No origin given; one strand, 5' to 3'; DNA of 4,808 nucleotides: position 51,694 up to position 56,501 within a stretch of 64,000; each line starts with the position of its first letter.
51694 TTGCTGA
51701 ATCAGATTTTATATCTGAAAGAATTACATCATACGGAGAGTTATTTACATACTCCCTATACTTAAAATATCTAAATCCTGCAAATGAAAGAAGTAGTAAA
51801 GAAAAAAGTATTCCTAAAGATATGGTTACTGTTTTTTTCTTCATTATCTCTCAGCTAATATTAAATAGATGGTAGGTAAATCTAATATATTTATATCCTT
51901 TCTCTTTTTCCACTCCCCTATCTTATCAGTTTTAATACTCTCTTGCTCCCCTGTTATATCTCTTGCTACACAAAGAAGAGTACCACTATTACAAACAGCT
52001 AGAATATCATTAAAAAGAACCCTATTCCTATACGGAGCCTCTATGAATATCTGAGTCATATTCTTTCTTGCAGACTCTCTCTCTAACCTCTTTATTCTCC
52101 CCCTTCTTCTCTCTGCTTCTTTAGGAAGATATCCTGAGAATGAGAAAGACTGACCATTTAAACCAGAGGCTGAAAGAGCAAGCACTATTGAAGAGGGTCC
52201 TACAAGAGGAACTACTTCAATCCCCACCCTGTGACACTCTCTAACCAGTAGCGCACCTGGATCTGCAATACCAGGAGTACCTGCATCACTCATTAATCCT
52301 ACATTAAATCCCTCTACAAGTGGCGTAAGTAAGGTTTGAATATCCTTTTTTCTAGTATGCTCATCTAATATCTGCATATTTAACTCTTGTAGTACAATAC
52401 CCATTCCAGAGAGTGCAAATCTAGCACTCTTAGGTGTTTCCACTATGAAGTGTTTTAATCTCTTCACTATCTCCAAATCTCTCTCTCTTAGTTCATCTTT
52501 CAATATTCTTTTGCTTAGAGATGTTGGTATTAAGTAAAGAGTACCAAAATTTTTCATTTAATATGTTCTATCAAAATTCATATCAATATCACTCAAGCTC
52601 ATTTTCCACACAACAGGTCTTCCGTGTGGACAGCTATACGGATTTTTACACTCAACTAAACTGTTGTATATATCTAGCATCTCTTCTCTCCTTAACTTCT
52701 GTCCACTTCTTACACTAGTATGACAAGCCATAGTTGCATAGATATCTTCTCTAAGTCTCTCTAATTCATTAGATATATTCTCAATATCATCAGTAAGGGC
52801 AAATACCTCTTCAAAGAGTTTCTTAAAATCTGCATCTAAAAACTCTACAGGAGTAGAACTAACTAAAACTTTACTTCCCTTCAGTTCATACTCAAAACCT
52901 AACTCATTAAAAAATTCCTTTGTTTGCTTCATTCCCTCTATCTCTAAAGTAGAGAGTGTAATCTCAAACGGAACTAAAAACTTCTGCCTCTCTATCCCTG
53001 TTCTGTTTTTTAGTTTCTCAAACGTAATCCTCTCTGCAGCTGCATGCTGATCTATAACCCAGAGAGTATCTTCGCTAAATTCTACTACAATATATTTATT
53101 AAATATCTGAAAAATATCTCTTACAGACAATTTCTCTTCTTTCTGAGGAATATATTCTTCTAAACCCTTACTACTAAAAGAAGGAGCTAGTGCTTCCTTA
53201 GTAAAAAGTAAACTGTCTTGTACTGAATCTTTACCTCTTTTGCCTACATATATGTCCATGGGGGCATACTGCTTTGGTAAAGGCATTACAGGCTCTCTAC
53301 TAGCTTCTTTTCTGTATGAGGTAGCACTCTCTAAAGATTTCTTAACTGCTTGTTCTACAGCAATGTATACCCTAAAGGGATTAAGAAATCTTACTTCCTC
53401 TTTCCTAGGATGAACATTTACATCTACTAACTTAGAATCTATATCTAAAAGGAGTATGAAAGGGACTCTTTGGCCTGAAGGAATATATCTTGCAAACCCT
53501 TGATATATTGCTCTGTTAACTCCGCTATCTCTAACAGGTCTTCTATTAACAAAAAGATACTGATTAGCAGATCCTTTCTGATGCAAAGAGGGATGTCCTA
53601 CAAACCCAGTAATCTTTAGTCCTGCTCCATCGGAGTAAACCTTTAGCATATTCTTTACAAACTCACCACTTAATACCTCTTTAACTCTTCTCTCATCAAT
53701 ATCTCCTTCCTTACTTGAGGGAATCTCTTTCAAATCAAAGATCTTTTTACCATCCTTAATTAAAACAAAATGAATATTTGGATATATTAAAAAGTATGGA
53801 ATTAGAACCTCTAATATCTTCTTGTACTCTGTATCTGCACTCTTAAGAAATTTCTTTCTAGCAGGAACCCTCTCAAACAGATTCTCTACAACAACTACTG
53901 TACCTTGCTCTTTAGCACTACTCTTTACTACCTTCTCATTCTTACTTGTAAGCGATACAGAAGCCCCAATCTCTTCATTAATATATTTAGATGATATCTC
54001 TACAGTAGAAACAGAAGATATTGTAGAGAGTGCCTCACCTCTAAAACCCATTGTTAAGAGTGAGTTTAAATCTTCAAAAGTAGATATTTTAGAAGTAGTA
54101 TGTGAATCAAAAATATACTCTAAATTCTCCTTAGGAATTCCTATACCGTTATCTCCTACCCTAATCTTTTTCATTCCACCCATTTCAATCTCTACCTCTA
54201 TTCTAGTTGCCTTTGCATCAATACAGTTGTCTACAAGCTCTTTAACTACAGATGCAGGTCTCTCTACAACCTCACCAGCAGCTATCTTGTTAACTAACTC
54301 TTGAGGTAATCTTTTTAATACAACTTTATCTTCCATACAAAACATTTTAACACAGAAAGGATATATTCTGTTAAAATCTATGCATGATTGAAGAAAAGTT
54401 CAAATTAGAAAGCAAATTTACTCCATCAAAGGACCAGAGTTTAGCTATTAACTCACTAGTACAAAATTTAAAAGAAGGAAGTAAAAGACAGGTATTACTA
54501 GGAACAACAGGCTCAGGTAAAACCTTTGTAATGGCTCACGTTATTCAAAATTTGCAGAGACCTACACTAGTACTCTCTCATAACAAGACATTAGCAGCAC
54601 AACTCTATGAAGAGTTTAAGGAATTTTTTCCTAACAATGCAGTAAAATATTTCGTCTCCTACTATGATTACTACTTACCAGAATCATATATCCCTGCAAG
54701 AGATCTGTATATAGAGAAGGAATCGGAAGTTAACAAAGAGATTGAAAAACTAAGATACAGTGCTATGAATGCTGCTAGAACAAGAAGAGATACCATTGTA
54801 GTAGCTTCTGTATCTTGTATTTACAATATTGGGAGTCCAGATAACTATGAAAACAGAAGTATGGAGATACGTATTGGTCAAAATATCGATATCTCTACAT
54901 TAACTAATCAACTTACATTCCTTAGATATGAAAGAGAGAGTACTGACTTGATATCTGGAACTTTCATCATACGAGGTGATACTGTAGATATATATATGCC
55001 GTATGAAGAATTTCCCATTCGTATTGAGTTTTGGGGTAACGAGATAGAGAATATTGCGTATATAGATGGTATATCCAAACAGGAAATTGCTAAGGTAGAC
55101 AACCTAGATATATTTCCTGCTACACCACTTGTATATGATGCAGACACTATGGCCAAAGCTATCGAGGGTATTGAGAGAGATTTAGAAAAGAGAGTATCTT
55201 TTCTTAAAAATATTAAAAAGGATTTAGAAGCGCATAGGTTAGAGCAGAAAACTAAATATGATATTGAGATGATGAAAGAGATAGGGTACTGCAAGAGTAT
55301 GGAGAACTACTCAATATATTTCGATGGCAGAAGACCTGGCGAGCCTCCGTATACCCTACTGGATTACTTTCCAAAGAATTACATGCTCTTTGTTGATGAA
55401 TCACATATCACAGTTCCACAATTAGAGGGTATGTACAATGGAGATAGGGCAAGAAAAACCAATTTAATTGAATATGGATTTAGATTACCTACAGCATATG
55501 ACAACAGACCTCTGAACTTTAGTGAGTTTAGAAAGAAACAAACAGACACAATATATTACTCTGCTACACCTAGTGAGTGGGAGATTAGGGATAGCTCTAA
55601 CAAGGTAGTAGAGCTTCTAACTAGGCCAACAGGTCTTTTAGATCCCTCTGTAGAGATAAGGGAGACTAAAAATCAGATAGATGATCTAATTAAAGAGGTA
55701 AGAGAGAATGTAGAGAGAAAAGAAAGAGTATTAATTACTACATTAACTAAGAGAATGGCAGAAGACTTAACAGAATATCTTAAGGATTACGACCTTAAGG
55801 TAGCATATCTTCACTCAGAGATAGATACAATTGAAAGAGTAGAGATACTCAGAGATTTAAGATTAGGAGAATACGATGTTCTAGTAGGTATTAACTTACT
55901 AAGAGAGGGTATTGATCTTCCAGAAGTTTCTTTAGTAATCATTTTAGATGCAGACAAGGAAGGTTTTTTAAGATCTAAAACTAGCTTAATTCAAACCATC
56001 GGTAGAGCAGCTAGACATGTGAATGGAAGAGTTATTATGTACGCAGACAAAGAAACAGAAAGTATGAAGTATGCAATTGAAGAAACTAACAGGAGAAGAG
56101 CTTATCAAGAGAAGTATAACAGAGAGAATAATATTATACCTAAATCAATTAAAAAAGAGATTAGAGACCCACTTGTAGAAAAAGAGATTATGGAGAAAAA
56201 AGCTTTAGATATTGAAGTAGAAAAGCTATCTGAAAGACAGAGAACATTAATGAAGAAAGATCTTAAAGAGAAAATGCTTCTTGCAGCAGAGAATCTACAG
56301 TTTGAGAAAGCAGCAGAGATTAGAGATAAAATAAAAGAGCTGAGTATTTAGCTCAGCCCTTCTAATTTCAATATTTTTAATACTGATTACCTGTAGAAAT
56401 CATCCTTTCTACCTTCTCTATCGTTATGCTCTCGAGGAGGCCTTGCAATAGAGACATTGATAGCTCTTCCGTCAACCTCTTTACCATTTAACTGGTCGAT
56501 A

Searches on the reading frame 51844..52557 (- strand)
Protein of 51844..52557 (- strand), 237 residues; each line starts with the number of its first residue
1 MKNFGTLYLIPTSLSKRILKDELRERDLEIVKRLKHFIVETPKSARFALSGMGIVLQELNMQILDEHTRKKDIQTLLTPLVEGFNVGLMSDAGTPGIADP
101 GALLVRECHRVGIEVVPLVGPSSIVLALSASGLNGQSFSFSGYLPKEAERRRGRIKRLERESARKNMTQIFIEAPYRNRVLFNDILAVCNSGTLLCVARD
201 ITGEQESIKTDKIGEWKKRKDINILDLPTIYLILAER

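Call 58: search_protein_families(library=pfam, proteins=[window:51844-52557:-], max_evalue=0.0001)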
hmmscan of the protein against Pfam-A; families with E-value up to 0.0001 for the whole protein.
window:51844-52557:- (237 aa): 1 family
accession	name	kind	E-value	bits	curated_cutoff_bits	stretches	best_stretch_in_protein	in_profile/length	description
PF00590.25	TP_methylase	-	8.5e-07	29.6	27.8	1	65-215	63-210/212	Tetrapyrrole (Corrin/Porphyrin) Methylases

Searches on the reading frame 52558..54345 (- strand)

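Call 58: search_protein_families(library=pfam, proteins=[window:52558-54345:-], max_evalue=0.0001)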
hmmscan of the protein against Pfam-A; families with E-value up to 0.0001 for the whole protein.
window:52558-54345:- (595 aa): 4 families
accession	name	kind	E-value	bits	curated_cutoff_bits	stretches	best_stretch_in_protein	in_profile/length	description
PF08676.16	MutL_C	-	5.9e-31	107.5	25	1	411-551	1-142/142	MutL C terminal dimerisation domain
PF01119.25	DNA_mis_repair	-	8.3e-31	106.5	26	1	222-338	2-118/119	DNA mismatch repair protein, C-terminal domain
PF13589.12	HATPase_c_3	-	5e-13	49.7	25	1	31-142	4-118/137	Histidine kinase-, DNA gyrase B-, and HSP90-like ATPase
PF02518.31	HATPase_c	-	8.4e-12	46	26.4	1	28-152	4-104/111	Histidine kinase-, DNA gyrase B-, and HSP90-like ATPase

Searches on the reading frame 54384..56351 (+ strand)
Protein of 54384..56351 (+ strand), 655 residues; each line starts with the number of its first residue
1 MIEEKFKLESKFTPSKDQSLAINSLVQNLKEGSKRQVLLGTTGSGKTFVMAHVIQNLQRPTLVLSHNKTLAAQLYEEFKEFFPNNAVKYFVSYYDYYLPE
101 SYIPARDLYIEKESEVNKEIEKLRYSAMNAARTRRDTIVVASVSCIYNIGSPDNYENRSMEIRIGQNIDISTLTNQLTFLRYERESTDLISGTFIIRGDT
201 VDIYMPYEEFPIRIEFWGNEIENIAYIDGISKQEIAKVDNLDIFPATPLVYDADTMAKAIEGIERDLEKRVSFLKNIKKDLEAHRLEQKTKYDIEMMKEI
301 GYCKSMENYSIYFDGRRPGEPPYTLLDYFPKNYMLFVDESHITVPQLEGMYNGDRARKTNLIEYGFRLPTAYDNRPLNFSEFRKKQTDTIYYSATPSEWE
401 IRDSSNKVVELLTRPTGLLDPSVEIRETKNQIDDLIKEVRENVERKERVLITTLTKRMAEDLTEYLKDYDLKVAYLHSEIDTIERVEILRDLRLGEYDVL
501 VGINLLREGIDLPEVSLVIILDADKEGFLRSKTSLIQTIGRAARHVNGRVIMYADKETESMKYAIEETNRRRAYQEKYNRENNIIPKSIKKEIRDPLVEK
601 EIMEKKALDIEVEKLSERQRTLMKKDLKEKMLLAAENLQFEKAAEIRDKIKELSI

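Call 58: search_protein_families(library=pfam, proteins=[window:54384-56351:+], max_evalue=0.0001)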
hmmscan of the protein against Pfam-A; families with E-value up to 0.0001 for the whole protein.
window:54384-56351:+ (655 aa): 7 families
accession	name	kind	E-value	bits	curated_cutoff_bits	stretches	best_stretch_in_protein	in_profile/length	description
PF17757.6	UvrB_inter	-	6e-25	87.6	22.9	1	161-247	2-89/91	UvrB interaction domain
PF00271.37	Helicase_C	-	1.8e-23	83.3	23.5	1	432-545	3-109/110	Helicase conserved C-terminal domain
PF12344.14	UvrB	-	2.2e-19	69.4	27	1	552-594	1-43/43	Ultra-violet resistance protein B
PF04851.21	ResIII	-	1.5e-15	57.9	22.5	1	12-88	2-83/164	Type III restriction enzyme, res subunit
PF02151.25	UVR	-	8.2e-09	35.4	21.5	1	624-654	4-34/36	UvrB/uvrC motif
PF00270.35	DEAD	-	6.4e-08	32.9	26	1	16-88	2-75/167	DEAD/DEAH box helicase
PF18766.7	SWI2_SNF2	-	7e-05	23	26.7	0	18-82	2-72/221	SWI2/SNF2 ATPase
